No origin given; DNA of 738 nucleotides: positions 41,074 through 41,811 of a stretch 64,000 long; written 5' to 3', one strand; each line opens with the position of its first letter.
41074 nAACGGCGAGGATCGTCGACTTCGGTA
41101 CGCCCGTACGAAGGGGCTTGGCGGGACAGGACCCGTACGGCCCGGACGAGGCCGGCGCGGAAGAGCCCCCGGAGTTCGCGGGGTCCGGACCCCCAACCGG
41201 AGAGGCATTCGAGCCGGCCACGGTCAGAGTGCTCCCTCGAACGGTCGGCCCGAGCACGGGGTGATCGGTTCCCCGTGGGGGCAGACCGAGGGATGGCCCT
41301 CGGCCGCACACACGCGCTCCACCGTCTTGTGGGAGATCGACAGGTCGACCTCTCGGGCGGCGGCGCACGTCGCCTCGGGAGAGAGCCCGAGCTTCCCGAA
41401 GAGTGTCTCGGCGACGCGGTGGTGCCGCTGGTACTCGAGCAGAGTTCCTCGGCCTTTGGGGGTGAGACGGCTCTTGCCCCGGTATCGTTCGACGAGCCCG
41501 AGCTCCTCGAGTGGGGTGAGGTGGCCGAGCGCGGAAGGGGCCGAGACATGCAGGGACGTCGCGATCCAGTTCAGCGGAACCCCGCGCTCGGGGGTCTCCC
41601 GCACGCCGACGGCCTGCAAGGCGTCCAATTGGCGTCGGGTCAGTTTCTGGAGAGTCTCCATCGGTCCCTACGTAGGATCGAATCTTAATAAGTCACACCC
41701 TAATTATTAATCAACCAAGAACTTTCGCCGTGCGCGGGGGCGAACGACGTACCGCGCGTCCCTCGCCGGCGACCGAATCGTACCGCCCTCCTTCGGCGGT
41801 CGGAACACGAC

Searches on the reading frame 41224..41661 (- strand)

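Call 26: search_protein_families(library=pfam, proteins=[window:41224-41661:-], max_evalue=0.0001)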
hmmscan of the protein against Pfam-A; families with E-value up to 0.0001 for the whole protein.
window:41224-41661:- (145 aa): 1 family
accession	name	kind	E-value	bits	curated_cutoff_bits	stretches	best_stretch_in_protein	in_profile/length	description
PF02742.21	Fe_dep_repr_C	-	1.2e-14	54.5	27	1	67-134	1-69/70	Iron dependent repressor, metal binding and dimerisation domain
